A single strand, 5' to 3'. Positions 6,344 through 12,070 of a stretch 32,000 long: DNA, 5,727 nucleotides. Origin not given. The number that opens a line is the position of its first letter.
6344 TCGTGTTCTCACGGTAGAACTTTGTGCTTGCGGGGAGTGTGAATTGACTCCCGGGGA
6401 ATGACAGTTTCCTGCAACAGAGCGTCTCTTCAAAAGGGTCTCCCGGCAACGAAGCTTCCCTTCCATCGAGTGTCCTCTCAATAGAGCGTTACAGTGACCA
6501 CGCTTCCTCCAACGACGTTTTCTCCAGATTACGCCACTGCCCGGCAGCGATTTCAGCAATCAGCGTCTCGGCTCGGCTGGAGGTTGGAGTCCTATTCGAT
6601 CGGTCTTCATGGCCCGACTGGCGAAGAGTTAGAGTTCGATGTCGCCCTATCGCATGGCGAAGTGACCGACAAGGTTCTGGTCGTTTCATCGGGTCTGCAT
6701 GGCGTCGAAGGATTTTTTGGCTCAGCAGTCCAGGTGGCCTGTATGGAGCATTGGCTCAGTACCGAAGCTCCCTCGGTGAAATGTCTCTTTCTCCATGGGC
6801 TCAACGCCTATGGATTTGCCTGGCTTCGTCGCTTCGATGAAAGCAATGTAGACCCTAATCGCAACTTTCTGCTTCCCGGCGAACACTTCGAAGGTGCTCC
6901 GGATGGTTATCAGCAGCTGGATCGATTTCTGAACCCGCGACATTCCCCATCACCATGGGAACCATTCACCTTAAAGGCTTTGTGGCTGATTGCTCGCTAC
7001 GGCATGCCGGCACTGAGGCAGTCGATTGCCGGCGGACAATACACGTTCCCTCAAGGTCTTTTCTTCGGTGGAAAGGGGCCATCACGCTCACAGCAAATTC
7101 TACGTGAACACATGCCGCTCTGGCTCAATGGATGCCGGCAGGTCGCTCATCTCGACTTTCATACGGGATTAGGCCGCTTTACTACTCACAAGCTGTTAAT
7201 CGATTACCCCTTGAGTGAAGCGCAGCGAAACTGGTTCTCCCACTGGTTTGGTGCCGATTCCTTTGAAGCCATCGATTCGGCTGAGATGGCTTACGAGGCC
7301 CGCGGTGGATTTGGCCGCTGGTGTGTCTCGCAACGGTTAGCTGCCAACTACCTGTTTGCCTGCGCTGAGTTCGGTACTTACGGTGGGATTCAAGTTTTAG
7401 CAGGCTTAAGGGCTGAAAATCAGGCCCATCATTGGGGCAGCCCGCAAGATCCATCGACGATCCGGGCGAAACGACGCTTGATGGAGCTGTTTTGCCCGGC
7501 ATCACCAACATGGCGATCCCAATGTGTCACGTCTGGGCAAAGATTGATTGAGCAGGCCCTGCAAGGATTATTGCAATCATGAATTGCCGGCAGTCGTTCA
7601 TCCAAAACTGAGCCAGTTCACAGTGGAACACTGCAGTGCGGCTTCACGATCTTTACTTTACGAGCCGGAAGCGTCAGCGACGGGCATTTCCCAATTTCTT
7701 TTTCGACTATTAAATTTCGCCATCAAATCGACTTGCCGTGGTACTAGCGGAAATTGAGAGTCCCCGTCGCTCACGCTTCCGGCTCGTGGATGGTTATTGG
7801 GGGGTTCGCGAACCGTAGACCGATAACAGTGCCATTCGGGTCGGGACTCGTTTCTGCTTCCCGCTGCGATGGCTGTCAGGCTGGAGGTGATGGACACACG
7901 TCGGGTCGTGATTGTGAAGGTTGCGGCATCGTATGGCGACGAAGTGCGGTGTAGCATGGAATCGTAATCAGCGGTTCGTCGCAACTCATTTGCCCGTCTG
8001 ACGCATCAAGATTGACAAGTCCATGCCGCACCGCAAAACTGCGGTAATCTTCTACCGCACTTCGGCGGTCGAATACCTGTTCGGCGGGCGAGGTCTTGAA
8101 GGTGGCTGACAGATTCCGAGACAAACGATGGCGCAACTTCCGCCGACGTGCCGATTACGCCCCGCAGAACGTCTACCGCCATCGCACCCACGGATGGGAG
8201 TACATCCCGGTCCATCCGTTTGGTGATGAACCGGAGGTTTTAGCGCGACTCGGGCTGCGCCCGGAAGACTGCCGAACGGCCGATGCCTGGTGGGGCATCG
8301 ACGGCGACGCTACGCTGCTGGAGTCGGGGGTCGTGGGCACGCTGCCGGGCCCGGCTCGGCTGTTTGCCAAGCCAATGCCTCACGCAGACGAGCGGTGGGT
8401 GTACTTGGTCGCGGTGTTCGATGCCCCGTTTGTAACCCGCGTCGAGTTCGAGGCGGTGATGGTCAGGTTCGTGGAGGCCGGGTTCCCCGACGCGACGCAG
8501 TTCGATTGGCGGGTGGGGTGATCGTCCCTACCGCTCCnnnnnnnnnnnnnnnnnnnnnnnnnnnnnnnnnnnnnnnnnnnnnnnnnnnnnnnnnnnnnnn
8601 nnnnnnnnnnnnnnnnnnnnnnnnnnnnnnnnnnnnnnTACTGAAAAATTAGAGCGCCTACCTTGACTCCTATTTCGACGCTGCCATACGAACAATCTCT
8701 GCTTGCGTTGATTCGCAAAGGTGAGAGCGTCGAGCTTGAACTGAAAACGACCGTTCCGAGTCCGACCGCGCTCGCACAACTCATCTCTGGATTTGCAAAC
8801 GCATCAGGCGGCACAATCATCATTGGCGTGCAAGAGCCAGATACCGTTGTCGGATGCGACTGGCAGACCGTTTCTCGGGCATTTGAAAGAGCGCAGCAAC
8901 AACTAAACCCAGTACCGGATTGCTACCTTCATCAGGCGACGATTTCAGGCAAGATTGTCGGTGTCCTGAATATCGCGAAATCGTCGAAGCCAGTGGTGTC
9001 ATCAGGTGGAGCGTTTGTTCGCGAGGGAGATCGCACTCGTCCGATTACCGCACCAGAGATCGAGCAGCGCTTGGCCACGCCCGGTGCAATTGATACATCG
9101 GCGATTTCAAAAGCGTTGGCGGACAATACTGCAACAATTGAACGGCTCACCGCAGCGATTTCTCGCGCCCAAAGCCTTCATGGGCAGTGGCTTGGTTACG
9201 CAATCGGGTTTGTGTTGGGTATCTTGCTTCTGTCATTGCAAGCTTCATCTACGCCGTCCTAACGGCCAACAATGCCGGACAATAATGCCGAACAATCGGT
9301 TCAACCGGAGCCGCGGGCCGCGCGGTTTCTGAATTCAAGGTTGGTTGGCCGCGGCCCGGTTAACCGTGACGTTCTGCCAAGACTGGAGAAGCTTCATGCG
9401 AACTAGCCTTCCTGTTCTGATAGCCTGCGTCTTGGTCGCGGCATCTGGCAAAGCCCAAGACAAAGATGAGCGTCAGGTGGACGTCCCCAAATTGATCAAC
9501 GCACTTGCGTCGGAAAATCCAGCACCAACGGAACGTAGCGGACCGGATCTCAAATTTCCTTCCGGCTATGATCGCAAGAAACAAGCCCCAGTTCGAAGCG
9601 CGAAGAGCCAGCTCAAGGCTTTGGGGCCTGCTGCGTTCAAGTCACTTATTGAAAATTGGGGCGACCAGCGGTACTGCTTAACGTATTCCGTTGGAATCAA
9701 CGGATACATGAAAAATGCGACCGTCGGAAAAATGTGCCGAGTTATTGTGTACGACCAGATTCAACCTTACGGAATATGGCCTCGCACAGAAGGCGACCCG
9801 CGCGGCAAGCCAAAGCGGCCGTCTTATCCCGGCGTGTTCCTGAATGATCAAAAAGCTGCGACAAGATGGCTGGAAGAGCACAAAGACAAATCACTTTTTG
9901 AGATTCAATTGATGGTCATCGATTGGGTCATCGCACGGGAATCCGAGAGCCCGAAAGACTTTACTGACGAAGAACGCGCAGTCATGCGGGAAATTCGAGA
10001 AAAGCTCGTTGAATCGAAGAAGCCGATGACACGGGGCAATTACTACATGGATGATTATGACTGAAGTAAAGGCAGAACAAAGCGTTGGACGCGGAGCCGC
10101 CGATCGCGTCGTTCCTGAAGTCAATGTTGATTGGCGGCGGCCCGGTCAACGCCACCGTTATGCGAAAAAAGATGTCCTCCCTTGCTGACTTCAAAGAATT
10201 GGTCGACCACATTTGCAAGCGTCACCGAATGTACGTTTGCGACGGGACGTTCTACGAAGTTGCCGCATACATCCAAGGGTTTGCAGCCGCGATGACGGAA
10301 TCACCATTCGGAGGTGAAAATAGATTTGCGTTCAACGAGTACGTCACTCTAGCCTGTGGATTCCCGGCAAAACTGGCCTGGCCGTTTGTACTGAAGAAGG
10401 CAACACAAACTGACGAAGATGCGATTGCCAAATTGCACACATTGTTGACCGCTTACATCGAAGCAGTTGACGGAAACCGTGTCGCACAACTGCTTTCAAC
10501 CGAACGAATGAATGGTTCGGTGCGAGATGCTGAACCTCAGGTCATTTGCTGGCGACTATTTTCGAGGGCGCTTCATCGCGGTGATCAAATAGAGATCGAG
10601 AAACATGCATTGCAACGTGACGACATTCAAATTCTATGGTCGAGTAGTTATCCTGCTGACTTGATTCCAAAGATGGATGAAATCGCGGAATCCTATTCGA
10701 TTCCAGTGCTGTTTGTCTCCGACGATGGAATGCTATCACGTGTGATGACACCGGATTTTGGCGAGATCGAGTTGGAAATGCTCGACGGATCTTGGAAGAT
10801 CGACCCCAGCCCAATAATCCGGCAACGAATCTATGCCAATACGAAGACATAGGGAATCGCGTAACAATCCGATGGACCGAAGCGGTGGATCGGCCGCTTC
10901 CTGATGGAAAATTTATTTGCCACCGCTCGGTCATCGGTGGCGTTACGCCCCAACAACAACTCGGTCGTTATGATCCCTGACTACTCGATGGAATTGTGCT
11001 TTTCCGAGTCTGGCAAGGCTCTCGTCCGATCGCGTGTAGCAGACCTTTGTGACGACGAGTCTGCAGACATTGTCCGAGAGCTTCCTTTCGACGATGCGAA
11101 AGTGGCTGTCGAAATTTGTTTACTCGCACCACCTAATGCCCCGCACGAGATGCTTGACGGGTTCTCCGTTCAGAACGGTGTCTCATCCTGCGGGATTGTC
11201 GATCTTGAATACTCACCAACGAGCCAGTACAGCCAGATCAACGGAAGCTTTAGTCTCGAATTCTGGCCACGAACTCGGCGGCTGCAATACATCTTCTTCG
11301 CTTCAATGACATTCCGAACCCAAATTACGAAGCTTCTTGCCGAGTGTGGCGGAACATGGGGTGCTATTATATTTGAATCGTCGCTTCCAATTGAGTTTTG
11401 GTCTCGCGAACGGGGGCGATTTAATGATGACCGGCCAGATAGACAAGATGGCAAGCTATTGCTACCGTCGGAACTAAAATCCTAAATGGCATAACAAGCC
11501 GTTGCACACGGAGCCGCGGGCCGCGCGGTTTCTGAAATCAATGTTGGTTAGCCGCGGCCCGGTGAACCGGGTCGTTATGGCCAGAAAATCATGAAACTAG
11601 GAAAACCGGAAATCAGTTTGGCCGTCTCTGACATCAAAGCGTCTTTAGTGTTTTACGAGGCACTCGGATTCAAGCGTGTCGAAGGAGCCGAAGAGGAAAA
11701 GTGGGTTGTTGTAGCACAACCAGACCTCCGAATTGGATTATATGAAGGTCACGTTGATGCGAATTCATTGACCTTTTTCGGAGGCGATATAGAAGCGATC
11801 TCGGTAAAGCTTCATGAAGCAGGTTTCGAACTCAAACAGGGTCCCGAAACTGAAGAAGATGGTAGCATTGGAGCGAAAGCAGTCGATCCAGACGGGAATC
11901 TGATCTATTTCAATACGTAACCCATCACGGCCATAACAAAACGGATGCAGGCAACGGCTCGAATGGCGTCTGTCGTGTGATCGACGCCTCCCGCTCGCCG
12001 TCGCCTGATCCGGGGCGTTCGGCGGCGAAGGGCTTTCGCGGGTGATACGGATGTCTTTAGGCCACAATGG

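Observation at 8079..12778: Integron gene-cassette array with seven attC sites and no integrase in view (CALIN-like)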

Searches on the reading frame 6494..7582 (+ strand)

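Call 7: search_protein_families(library=pfam, proteins=[window:6494-7582:+], max_evalue=0.01)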
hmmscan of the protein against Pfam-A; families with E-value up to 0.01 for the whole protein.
window:6494-7582:+ (362 aa): 1 family
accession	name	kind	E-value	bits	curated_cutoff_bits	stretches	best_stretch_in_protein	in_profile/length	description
PF10994.13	DUF2817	-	1.9e-80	271.4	23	1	9-345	1-339/341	Protein of unknown function (DUF2817)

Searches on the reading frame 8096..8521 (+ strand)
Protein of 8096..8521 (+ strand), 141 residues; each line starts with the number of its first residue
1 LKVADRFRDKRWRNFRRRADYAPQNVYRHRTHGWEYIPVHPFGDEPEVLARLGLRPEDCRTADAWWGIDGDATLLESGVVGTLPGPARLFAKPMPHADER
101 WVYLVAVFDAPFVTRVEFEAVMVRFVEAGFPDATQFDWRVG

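Call 8: search_protein_families(library=pfam, proteins=[window:8096-8521:+], max_evalue=0.1)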
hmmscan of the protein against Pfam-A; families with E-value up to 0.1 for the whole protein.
window:8096-8521:+ (141 aa): 0 families

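Call 28: search_protein_families(library=ncbifam, proteins=[window:8096-8521:+], max_evalue=0.01)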
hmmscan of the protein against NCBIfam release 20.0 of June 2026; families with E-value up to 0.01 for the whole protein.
window:8096-8521:+ (141 aa): 0 families

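Call 42: search_protein_families(library=padloc, proteins=[window:8096-8521:+], max_evalue=0.01)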
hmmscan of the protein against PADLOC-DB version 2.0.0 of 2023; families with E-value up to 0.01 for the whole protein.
window:8096-8521:+ (141 aa): 0 families

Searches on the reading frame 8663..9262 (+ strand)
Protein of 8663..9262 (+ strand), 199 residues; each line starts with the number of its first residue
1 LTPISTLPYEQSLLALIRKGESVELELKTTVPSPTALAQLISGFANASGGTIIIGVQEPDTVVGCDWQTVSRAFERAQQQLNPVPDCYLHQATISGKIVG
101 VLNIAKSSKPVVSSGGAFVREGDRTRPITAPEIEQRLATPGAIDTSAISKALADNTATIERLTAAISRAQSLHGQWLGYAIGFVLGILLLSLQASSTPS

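Call 8: search_protein_families(library=pfam, proteins=[window:8663-9262:+], max_evalue=0.1)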
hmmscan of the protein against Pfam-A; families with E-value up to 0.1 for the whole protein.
window:8663-9262:+ (199 aa): 1 family
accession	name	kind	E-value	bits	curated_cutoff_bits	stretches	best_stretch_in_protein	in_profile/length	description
PF04326.19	SLFN_AlbA_2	-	2.3e-15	57.6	25.3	1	21-128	1-117/118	Schlafen, AlbA_2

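Call 28: search_protein_families(library=ncbifam, proteins=[window:8663-9262:+], max_evalue=0.01)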
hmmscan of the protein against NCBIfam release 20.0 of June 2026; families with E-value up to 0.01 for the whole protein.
window:8663-9262:+ (199 aa): 0 families

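Call 42: search_protein_families(library=padloc, proteins=[window:8663-9262:+], max_evalue=0.01)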
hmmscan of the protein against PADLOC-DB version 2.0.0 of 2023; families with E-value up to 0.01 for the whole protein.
window:8663-9262:+ (199 aa): 0 families

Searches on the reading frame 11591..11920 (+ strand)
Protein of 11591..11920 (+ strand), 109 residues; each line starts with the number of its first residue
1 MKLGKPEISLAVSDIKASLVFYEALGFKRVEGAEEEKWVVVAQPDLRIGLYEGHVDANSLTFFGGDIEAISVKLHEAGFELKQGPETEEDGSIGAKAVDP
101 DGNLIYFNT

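Call 8: search_protein_families(library=pfam, proteins=[window:11591-11920:+], max_evalue=0.1)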
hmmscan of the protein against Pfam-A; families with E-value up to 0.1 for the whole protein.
window:11591-11920:+ (109 aa): 2 families
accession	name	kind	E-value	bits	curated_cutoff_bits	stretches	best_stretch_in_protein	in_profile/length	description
PF00903.31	Glyoxalase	-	6.9e-09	36.6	20.6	1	8-105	5-119/121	Glyoxalase/Bleomycin resistance protein/Dioxygenase superfamily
PF22677.2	Ble-like_N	-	0.027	14.6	24.5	1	10-40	7-37/41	Bleomycin resistance protein-like N-terminal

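Call 22: find_encoding_contigs(protein=window:11591-11920:+, flank=10000, max_places=6)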
Protein window:11591-11920:+ (109 aa): 4 contigs read that carry it; 2 places shown.
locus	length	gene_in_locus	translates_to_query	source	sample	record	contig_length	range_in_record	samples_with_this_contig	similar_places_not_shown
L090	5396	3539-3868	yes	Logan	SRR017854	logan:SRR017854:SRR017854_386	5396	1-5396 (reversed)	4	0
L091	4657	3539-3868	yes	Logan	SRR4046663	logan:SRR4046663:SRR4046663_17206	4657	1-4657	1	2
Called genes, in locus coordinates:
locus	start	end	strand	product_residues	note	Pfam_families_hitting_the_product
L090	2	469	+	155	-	?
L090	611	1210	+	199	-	PF04326:SLFN_AlbA_2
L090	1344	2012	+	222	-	-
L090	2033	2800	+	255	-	-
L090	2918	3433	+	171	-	-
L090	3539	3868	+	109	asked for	PF00903:Glyoxalase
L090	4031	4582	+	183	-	PF15567:Imm35 (weak)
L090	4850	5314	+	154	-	-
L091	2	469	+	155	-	?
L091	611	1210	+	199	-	PF04326:SLFN_AlbA_2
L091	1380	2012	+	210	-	-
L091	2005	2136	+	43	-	-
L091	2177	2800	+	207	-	-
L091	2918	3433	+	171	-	-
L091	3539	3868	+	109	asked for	PF00903:Glyoxalase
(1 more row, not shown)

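Call 28: search_protein_families(library=ncbifam, proteins=[window:11591-11920:+], max_evalue=0.01)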
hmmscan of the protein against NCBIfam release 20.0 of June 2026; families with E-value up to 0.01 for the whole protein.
window:11591-11920:+ (109 aa): 2 families
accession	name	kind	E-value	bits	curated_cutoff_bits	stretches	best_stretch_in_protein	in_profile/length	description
NF000125.1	498180014_fosA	hypoth_equivalog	0.0011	19.2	250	0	7-103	8-112/129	Fos family putative thiol transferase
NF000005.4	ble_BLMT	exception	0.0018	18.5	210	0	11-104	8-111/117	BLMT family bleomycin binding protein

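Call 42: search_protein_families(library=padloc, proteins=[window:11591-11920:+], max_evalue=0.01)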
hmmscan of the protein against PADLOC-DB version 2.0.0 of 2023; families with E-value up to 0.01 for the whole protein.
window:11591-11920:+ (109 aa): 0 families
